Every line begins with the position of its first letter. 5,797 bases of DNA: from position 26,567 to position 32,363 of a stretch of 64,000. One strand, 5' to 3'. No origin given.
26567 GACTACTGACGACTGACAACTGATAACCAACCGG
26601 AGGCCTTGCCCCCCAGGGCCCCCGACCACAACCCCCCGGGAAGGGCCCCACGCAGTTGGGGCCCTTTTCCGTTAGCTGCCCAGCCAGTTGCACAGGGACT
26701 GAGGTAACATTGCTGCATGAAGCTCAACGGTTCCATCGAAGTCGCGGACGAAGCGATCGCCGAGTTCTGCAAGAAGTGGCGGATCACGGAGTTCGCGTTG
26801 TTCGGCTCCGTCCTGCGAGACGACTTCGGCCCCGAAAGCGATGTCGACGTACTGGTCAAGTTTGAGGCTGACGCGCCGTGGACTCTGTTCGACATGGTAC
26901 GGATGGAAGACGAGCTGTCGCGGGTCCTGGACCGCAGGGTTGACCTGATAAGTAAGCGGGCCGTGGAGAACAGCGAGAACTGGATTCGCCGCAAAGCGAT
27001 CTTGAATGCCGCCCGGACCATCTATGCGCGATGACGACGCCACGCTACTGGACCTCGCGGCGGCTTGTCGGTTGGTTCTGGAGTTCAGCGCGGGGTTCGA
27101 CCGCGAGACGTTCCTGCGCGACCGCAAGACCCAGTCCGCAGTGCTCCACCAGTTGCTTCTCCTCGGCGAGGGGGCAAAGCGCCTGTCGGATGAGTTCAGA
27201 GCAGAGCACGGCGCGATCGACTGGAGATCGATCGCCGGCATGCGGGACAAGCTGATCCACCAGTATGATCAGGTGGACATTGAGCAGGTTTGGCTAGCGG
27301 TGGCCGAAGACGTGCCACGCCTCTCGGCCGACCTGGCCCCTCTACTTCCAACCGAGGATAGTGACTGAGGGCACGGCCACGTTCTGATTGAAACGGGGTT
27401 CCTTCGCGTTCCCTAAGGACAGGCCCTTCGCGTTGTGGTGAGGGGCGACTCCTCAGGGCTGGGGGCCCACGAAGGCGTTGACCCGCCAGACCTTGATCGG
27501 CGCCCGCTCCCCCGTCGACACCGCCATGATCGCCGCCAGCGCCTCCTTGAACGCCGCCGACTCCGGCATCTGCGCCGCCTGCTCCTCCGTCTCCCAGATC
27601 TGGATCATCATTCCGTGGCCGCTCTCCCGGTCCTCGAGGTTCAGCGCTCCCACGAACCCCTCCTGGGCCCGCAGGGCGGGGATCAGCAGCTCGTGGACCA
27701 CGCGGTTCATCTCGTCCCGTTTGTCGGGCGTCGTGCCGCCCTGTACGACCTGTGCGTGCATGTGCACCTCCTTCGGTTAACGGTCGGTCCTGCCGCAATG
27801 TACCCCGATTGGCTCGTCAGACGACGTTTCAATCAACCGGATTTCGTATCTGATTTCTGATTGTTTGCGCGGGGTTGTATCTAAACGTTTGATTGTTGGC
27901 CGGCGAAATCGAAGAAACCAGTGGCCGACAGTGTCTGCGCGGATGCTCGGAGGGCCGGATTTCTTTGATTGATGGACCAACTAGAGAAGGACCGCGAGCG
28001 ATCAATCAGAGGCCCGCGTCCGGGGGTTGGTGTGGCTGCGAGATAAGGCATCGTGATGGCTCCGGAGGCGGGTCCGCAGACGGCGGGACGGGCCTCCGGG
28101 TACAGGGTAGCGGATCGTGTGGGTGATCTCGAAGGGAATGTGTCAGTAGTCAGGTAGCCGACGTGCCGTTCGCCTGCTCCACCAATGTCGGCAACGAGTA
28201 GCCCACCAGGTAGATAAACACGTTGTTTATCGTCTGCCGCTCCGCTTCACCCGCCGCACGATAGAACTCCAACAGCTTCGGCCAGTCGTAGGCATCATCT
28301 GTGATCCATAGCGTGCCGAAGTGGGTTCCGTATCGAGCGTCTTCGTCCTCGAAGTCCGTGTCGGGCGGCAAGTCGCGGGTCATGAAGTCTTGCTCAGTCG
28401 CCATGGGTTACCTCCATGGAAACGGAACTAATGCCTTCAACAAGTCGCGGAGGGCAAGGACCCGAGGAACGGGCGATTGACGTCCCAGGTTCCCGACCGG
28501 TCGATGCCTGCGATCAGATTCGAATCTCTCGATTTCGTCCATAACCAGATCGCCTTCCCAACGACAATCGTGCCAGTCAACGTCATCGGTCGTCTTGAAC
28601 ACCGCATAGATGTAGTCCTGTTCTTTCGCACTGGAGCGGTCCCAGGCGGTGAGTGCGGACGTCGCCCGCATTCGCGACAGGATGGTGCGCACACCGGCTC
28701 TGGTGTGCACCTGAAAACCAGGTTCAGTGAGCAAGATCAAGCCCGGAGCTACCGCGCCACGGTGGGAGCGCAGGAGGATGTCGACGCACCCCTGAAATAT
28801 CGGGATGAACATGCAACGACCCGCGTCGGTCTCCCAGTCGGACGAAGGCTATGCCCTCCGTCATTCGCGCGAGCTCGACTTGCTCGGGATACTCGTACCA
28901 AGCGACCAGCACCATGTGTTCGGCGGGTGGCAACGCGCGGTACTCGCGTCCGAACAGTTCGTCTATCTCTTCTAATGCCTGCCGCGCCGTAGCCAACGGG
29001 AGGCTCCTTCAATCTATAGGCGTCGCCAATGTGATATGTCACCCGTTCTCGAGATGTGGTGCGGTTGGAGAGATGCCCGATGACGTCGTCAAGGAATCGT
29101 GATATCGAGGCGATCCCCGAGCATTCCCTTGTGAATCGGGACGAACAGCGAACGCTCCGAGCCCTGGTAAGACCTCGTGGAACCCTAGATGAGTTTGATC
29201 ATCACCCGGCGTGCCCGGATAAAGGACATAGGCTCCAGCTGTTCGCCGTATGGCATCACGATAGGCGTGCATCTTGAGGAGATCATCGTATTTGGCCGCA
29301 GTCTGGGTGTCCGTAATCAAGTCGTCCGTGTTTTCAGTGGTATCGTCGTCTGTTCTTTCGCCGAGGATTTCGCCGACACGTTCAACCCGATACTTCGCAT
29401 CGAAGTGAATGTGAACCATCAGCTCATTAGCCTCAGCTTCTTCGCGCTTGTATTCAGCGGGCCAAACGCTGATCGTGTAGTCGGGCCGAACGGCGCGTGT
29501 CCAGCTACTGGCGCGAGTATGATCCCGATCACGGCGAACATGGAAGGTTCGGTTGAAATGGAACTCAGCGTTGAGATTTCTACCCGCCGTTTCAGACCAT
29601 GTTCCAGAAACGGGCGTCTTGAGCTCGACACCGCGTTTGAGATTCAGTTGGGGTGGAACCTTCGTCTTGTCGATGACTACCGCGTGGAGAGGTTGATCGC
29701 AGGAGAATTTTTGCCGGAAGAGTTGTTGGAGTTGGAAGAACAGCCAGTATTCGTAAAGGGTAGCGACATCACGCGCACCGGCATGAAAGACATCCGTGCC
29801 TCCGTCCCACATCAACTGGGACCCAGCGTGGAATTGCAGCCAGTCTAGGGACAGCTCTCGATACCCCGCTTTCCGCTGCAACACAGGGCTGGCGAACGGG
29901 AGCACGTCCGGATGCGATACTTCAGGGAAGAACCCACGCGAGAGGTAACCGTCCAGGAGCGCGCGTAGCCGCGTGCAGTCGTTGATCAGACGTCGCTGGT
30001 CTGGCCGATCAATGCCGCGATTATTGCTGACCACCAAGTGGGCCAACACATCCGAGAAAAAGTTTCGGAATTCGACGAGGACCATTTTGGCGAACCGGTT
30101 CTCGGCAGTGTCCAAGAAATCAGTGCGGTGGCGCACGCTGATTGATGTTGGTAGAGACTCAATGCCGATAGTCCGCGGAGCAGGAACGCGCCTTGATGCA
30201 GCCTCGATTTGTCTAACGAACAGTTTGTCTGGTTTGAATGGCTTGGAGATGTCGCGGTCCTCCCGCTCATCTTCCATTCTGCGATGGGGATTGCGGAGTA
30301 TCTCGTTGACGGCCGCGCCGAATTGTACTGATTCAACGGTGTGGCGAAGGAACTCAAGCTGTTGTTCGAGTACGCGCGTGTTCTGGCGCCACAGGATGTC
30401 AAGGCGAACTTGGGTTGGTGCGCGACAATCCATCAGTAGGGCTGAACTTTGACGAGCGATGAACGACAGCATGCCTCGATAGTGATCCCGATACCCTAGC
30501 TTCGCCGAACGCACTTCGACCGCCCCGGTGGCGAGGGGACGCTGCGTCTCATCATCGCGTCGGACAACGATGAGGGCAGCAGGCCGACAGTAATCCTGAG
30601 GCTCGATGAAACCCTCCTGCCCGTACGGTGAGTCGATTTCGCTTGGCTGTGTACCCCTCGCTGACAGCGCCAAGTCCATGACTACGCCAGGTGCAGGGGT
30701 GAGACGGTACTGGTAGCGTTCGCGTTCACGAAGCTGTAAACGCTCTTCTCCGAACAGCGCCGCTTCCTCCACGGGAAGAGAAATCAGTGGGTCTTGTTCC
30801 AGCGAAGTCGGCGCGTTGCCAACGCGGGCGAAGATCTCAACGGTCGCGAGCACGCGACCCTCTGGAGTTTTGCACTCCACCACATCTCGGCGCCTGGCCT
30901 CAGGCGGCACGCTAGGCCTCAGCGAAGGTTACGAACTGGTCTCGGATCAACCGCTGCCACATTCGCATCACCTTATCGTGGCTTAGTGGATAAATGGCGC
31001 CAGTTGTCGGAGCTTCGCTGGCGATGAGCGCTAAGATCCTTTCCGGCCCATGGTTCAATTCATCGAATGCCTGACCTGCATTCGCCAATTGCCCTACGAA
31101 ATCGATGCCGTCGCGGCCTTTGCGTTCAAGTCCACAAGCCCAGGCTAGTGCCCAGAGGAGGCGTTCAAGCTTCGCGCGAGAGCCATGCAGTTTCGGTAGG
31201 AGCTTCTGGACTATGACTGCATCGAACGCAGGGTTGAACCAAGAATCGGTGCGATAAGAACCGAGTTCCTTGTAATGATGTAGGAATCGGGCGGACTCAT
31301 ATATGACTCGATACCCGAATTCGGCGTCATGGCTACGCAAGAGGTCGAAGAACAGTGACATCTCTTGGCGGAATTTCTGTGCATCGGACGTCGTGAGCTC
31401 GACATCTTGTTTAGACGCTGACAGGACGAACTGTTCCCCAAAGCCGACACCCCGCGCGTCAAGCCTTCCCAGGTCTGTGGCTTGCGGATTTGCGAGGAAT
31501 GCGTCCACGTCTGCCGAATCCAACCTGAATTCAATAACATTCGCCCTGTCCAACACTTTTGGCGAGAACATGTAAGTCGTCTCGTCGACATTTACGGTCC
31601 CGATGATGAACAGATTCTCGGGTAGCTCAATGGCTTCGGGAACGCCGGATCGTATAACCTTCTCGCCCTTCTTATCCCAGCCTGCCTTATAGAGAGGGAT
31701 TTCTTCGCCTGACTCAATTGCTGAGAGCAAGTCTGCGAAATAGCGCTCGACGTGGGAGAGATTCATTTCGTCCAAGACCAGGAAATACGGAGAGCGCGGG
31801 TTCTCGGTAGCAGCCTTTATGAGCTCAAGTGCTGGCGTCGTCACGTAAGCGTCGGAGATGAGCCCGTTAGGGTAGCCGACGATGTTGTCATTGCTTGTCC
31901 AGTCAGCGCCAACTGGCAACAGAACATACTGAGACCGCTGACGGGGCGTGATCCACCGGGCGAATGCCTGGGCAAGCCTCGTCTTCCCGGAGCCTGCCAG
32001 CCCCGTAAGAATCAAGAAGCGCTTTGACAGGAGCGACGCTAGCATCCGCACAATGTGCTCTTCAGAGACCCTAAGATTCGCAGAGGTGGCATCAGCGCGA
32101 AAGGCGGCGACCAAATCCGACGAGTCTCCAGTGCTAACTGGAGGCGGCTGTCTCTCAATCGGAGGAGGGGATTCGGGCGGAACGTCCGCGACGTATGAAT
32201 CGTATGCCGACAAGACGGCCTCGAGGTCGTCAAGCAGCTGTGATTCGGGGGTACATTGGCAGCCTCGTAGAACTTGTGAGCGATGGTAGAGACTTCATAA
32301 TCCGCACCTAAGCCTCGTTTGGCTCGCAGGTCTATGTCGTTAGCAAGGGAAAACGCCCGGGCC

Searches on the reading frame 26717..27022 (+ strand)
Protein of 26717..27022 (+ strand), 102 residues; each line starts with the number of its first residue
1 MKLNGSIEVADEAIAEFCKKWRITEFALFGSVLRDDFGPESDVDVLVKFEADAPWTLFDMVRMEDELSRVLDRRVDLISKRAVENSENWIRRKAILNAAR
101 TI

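Call 59: search_protein_families(library=pfam, proteins=[window:26717-27022:+], max_evalue=0.001)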
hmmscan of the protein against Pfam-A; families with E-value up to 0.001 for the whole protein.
window:26717-27022:+ (102 aa): 2 families
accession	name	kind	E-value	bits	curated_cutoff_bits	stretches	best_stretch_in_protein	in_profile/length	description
PF01909.29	NTP_transf_2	-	2.3e-15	57.2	21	1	12-97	3-88/93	Nucleotidyltransferase domain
PF18765.7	Polbeta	-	2.1e-09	37.9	26.9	1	12-80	1-69/93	Polymerase beta, Nucleotidyltransferase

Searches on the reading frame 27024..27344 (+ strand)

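Call 59: search_protein_families(library=pfam, proteins=[window:27024-27344:+], max_evalue=0.001)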
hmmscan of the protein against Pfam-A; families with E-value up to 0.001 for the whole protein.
window:27024-27344:+ (107 aa): 1 family
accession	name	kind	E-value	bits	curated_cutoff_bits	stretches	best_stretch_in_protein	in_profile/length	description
PF01934.22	HepT-like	-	1.1e-23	83.6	23.5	1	13-102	3-115/120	Ribonuclease HepT-like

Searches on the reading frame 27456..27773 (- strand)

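Call 59: search_protein_families(library=pfam, proteins=[window:27456-27773:-], max_evalue=0.001)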
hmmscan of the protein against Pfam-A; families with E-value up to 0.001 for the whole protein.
window:27456-27773:- (106 aa): 1 family
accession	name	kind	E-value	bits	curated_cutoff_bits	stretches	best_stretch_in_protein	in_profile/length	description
PF03992.22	ABM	-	5.5e-05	23.7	23.1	1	6-80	2-77/78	Antibiotic biosynthesis monooxygenase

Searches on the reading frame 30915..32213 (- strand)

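Call 29: search_protein_families(library=pfam, proteins=[window:30915-32213:-], max_evalue=0.001)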
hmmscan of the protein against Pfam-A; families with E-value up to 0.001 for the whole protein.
window:30915-32213:- (433 aa): 3 families
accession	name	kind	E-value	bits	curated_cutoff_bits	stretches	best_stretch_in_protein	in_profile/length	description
PF07728.20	AAA_5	-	1.3e-05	25.7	22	1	67-182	2-106/139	AAA domain (dynein-related subfamily)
PF13401.12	AAA_22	-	8e-05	23.4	27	1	63-107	4-47/130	AAA domain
PF13191.12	AAA_16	-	0.00035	21.5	32.6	0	64-91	24-51/167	AAA ATPase domain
